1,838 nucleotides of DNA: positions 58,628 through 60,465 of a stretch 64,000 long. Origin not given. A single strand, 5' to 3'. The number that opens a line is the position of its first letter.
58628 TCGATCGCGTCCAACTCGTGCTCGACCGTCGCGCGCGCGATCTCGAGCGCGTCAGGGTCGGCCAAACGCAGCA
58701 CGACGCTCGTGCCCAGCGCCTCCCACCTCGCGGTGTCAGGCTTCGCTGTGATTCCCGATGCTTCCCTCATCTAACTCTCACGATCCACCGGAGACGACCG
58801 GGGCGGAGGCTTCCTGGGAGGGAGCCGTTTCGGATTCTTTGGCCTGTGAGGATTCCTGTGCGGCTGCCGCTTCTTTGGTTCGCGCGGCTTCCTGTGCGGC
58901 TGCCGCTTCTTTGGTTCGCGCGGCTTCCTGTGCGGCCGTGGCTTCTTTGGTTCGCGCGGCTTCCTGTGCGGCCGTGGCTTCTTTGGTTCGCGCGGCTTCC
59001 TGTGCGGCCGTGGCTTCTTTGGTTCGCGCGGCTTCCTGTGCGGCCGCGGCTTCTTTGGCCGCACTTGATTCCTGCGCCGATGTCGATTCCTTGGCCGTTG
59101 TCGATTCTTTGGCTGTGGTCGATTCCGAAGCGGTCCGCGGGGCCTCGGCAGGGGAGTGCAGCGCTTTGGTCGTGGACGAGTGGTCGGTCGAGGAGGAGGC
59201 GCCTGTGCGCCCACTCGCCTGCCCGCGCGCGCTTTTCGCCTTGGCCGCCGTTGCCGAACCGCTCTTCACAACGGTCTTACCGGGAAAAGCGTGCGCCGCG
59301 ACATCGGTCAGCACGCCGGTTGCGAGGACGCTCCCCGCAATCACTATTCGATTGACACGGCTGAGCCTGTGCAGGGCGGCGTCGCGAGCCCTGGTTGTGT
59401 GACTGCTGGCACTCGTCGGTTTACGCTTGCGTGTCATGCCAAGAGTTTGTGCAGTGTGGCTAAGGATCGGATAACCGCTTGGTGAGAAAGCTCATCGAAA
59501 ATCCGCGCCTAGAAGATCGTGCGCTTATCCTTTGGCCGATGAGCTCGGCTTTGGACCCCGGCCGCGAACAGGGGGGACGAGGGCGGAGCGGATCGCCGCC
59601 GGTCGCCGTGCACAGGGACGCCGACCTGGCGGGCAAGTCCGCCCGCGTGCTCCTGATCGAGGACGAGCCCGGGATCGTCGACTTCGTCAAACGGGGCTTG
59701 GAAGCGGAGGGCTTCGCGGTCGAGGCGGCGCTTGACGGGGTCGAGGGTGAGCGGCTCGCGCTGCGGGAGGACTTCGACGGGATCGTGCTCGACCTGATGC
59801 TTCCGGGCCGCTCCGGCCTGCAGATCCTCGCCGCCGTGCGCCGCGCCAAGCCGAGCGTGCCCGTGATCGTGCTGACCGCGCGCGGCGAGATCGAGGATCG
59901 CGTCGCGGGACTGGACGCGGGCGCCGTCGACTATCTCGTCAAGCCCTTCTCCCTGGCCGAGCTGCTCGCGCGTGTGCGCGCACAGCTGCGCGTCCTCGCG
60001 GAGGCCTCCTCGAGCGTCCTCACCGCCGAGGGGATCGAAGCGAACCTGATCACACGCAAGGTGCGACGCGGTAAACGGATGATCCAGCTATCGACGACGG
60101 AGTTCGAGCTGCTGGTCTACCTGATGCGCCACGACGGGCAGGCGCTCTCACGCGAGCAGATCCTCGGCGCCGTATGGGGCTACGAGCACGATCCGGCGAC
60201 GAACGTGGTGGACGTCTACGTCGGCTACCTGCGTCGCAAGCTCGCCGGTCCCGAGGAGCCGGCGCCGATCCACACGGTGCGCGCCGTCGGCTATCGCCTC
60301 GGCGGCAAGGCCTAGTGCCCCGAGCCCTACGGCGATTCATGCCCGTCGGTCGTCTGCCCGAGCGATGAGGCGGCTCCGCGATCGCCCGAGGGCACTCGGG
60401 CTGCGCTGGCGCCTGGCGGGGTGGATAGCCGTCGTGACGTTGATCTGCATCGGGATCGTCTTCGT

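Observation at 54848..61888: Split NOX-like transmembrane electron-transfer / flavinylation operon with no canonical FMN-bind substrate, divergent from a two-component system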

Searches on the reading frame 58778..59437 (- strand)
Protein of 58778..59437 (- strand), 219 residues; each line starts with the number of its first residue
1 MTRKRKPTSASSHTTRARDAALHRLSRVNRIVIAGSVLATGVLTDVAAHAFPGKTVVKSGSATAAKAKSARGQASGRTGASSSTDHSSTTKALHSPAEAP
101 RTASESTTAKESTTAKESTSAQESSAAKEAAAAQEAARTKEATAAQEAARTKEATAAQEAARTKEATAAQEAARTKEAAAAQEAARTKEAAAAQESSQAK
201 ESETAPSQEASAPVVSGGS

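Call 3: search_protein_families(library=pfam, max_evalue=0.1, proteins=[window:58778-59437:-])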
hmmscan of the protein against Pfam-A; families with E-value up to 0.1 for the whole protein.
window:58778-59437:- (219 aa): 0 families

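Call 4: search_protein_families(library=ncbifam, max_evalue=0.1, proteins=[window:58778-59437:-])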
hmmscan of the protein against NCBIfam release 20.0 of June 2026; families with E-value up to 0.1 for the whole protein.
window:58778-59437:- (219 aa): 5 families
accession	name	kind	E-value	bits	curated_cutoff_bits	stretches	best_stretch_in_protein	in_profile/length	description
NF040676.1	wall_bind_EntB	exception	3.1e-12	45.8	780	1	105-206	277-380/490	cell wall-binding protein EntB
NF040677.1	wall_bind_EntC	exception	4.5e-09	35.6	770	1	66-204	167-305/422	cell wall-binding protein EntC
NF047351.1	lipase_YSIRK_Sa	exception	0.02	13.2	650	1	59-204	28-168/704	YSIRK-targeted triacylglycerol lipase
NF041272.1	Chtaxis_ChePep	equivalog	0.03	13.1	650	1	110-201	216-346/530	chemotaxis regulatory protein ChePep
TIGR02794.1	tolA_full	equivalog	0.043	13.1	59.45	1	61-203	45-195/362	cell envelope integrity protein TolA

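Call 36: search_protein_representatives(protein=window:58778-59437:-)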
Query: 219 residues. Proteins with E-value up to 0.001 (for the whole library): 278; up to 1e-10: 53; up to 1e-30: 2. The best 150 are listed.
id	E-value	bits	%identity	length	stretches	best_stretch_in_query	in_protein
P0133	6.6e-60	218.2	25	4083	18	104-216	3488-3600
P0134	7.0e-40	153.1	78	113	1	1-113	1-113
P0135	2.8e-29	118.7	58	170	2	1-161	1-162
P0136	9.2e-23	97.5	44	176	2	14-179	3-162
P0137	7.8e-18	81.4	46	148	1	13-156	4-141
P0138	3.9e-17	79.2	44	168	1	11-150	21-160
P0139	1.0e-16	77.8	45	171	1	11-174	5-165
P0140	1.5e-16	77.2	49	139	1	13-143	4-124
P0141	1.2e-15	74.4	46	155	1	11-160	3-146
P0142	1.6e-15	74.0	52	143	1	13-161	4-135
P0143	9.1e-15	71.5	50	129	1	11-132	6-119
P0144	1.1e-14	71.2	52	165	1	14-185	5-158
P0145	1.2e-14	71.1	51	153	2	13-126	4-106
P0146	1.5e-14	70.7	47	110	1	12-117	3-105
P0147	2.4e-14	70.1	61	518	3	128-204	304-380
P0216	1.4e-09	54.6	42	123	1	13-114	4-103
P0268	8.4e-08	48.8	39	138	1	15-128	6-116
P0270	9.1e-08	48.7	37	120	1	14-120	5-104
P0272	1.0e-07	48.6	41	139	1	17-137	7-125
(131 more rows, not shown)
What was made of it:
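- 58778..59437 (-): rep: a 219-aa protein and the candidate flavin carrier. It has a conserved basic N-terminal segment plus a hydrophobic helix, a variable spacer and an invariant C-terminal tail. Family of 278 representative clusters (call 36).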

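Call 54: search_protein_families(library=phrogs, max_evalue=0.01, proteins=[window:58778-59437:-])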
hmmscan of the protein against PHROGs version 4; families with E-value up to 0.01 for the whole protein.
window:58778-59437:- (219 aa): 0 families
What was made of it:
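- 58778..59437 (-): No Pfam or PHROG family (calls 3, 54).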

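Call 55: find_encoding_contigs(protein=P0272, flank=8000, max_places=3)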
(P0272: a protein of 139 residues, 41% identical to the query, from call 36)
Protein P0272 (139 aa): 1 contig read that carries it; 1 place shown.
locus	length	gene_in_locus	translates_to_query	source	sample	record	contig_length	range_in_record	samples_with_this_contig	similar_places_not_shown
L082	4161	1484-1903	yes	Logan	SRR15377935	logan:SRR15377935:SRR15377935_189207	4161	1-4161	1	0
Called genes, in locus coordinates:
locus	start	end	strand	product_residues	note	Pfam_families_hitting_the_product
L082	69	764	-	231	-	PF00072:Response_reg, PF00486:Trans_reg_C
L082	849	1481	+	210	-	-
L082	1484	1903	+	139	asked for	-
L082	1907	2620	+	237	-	PF01794:Ferric_reduct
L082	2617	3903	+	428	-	PF01512:Complex1_51K, PF10531:SLBB (weak), PF10589:NADH_4Fe-4S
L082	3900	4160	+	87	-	?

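Call 56: find_encoding_contigs(protein=P0270, flank=8000, max_places=3)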
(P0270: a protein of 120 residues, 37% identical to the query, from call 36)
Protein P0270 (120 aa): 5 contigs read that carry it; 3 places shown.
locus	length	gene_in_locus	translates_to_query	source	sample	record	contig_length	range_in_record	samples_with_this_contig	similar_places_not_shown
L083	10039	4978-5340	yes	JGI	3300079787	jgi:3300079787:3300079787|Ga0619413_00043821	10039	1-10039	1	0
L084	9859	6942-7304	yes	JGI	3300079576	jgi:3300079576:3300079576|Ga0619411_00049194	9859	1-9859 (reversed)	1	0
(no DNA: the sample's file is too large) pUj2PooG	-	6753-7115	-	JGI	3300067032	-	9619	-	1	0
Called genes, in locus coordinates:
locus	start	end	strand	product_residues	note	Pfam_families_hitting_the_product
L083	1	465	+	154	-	?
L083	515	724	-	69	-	-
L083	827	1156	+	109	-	-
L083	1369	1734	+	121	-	PF04237:YjbR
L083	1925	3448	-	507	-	PF00672:HAMP, PF00512:HisKA, PF02518:HATPase_c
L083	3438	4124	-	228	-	PF00072:Response_reg, PF00486:Trans_reg_C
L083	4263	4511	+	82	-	-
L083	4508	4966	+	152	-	-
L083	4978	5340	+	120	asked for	-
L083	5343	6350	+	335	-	PF02424:ApbE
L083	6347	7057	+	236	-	PF01794:Ferric_reduct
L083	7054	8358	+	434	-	PF01512:Complex1_51K, PF10531:SLBB, PF10589:NADH_4Fe-4S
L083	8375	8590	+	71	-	PF13459:Fer4_15, PF13370:Fer4_13 (weak)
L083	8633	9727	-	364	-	-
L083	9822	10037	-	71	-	?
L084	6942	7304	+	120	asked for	-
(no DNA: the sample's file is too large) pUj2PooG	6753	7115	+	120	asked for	-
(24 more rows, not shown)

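Call 68: find_encoding_contigs(protein=P0268, flank=7000, max_places=2)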
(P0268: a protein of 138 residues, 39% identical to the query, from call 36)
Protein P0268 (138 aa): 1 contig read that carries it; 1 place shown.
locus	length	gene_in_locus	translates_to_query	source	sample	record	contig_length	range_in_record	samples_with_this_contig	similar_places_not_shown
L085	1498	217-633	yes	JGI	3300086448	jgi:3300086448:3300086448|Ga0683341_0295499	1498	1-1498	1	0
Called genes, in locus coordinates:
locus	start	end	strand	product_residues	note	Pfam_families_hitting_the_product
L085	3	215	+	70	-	?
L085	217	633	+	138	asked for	-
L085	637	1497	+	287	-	?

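Call 69: find_encoding_contigs(protein=P0216, flank=7000, max_places=2)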
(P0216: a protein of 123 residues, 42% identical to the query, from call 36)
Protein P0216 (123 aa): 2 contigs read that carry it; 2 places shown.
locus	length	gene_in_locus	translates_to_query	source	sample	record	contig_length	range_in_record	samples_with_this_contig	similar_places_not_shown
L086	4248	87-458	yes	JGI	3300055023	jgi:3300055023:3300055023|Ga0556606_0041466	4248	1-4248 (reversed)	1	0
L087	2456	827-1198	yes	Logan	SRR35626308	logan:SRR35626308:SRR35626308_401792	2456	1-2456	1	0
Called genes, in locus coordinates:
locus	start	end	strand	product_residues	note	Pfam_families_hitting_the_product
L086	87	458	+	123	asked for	-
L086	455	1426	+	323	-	PF02424:ApbE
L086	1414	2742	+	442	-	PF01512:Complex1_51K, PF10531:SLBB (weak), PF10589:NADH_4Fe-4S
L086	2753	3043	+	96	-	PF13459:Fer4_15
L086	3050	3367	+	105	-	-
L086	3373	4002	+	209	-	PF08044:DUF1707, PF06271:RDD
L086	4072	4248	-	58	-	?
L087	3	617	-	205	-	?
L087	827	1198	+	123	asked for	-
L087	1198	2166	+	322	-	PF02424:ApbE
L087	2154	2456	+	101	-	?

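Call 78: predict_structure(protein=window:58778-59437:-)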
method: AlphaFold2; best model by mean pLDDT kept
length: 219 residues; sequences in the alignment: 1
mean_pLDDT: 69.1   pTM: 0.35
mean pLDDT of the five models: 69.1, 68.2, 67.6, 67.2, 65.5
residues with pLDDT >= 90: 69; 70-90: 22; 50-70: 85; < 50: 43
segments of 3 or more residues with pLDDT < 50: 1-3, 43-47, 60-74, 89-92, 94-96
pLDDT, mean of each block of 10 residues (from residue 1): 54 56 69 57 49 51 43 47 53 49 52 70 90 95 97 96 96 95 94 86 60 61
secondary structure, 60 per line:
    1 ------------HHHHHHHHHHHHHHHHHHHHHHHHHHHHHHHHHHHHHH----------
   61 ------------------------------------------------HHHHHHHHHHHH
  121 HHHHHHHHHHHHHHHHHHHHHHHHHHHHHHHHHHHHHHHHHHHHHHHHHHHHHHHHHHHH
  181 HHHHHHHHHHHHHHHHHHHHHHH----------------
elements in order: H13-50 H109-203
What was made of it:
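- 59273..59404 (-): rep aa 12-55: the conserved N-terminal module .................-[hydrophobic helix]-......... It may be a signal anchor, a signal peptide with an AxA site, or a docking helix. AF2 predicts helix 13-50 (call 78).
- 58853..59058 (-): 36-bp tandem repeat, 5.7 copies at 97% identity, encoding (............)n. This is the window-specific form of the spacer. AF2 single-sequence predicts one long helix at 109-203 with pLDDT >90 (call 78).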

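Call 79: list_cluster_members(proteins=[window:58778-59437:-, window:57748-58770:-, window:57029-57751:-, window:55611-57032:-, window:55393-55614:-, window:55018-55365:-, window:54848-55021:-])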
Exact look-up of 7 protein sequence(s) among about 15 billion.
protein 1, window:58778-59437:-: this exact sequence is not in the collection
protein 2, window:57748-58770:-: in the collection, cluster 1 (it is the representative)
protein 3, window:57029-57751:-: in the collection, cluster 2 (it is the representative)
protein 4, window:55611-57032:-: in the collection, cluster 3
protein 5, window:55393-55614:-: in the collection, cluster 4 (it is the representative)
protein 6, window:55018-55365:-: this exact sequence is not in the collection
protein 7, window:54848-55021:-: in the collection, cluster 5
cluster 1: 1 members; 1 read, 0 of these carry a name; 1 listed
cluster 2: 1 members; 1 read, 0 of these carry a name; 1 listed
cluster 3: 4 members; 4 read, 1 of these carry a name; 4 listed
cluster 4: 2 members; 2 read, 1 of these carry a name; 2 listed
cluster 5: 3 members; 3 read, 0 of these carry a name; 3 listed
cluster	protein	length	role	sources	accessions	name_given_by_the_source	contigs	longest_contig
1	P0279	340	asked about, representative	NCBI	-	-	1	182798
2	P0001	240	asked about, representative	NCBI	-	-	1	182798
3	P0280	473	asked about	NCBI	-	-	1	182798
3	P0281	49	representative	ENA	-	-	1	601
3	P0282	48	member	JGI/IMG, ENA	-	NCS1 family nucleobase:cation symporter-1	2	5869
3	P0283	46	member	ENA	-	-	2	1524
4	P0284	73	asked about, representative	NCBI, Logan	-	-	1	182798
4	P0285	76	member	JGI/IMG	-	ferredoxin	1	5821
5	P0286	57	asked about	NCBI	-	-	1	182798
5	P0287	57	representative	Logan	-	-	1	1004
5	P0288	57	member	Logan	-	-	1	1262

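Call 80: find_encoding_contigs(protein=P0288, flank=3000, max_places=3)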
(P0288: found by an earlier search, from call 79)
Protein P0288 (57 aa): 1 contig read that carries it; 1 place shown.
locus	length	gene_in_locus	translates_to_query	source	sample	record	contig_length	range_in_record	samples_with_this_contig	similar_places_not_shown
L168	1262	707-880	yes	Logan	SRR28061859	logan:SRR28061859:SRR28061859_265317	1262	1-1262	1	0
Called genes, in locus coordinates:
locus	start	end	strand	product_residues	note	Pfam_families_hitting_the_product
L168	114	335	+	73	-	PF13459:Fer4_15, PF13370:Fer4_13 (faint)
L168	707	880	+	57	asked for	-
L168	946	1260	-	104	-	?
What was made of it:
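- Checked: It is present only in very close strains (calls 79, 80).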

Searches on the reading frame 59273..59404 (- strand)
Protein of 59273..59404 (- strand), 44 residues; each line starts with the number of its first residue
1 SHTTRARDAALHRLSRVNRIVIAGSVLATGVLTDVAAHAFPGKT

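Call 29: find_homologous_proteins(query=A1, max_evalue=0.001)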
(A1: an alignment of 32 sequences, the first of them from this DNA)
Query A1 (32 sequences) (44 aa, profile of the alignment): 12 proteins with E <= 0.001 among 211 candidates.
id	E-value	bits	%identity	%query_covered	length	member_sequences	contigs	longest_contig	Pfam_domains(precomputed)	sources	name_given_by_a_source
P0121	4.0e-22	95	64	89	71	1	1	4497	-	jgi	jgi:hypothetical protein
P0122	2.5e-21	93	74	89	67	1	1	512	-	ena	-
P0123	8.0e-21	91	62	95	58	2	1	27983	-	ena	-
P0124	5.0e-20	89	62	95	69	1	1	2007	-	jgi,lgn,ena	-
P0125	6.8e-19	85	68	93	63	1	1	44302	-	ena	-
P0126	8.4e-19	85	68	91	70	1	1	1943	-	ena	-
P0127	2.4e-18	83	67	89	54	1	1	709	-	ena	-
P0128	4.6e-17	79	64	95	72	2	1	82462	-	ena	-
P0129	7.2e-16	75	61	93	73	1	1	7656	-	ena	-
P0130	8.8e-16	75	74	98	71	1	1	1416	-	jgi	jgi:hypothetical protein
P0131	3.5e-11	60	63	73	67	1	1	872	-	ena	-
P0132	1.1e-6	46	63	55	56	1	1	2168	-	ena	-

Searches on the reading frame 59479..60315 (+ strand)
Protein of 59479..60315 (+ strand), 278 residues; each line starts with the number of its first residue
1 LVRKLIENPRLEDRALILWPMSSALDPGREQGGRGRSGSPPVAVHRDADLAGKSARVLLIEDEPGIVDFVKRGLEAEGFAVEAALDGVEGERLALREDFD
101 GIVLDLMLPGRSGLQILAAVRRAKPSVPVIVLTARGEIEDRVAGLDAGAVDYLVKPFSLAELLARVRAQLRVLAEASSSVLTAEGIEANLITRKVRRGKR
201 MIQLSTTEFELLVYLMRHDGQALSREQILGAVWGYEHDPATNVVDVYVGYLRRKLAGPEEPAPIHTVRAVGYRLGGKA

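Call 3: search_protein_families(library=pfam, max_evalue=0.1, proteins=[window:59479-60315:+])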
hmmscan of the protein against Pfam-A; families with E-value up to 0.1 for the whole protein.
window:59479-60315:+ (278 aa): 2 families
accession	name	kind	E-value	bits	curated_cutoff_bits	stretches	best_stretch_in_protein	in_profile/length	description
PF00072.30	Response_reg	-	1.4e-27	96.4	30.2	1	57-167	1-111/111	Response regulator receiver domain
PF00486.34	Trans_reg_C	-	3.2e-27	94.8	26.2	1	201-274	3-77/77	Transcriptional regulatory protein, C terminal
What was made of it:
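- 59542..60315 (+): OmpR-family response regulator, transcribed divergently. The ORF opens at 59479; ATG 59542 is the likely start. Response_reg + Trans_reg_C (call 3).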

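Call 4: search_protein_families(library=ncbifam, max_evalue=0.1, proteins=[window:59479-60315:+])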
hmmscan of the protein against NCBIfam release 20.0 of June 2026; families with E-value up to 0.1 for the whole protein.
window:59479-60315:+ (278 aa): 103 families (the best 25 are shown)
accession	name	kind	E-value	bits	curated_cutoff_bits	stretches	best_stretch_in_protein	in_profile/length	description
TIGR01387.1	cztR_silR_copR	subfamily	4.3e-64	216.1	279.2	1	57-274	1-218/218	heavy metal response regulator transcription factor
TIGR02154.1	PhoB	equivalog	1.7e-59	200.9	296.2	1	54-274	2-225/226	phosphate regulon transcriptional regulator PhoB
NF008567.0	PRK11517.1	equivalog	2.5e-59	200.3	353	1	56-275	2-219/223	response regulator transcription factor HprR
NF040689.1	MtrAB_MtrA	equivalog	1.5e-55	188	300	1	57-274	1-218/219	MtrAB system response regulator MtrA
NF041734.1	resp_reg_RppA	equivalog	1.8e-55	187.8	250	1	56-274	2-227/229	two-component system response regulator RppA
NF007346.1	PRK09836.1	equivalog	4.8e-53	180.3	420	1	56-274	2-221/227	copper/silver response regulator transcription factor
NF045944.1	ResRegRpaBCyano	equivalog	4.3e-50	170.2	330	1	58-273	1-226/229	response regulator transcription factor RpaB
NF007928.2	PRK10643.1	equivalog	1.4e-49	168.7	330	1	56-274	2-216/216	two-component system response regulator PmrA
NF045914.1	RespRegNblR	equivalog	6.9e-47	159.9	300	1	53-274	5-225/228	response regulator transcription factor NblR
NF007005.1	PRK09468.1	equivalog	2.2e-45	154.9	331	1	54-272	3-229/237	osmolarity response regulator transcription factor OmpR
NF041733.1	resp_reg_CseB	equivalog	2.2e-45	154.8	350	1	56-274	2-226/228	two-component system response regulator CseB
NF040534.1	resp_reg_YycF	equivalog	1.2e-44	152.3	340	1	56-274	2-227/231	response regulator YycF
NF008296.0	PRK11083.1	equivalog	1.4e-42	145.6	273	1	54-274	3-225/228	two-component system response regulator CreB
NF007820.0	PRK10529.1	equivalog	6.3e-41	140.2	325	1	55-274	2-223/225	two-component system response regulator KdpE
NF007546.0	PRK10161.1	equivalog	7.6e-41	140.2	471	1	55-275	3-226/229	phosphate response regulator transcription factor PhoB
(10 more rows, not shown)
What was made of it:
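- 59542..60315 (+): Best NCBIfam model is the heavy-metal RR subfamily TIGR01387, 216 bits against a cutoff of 279 (call 4).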
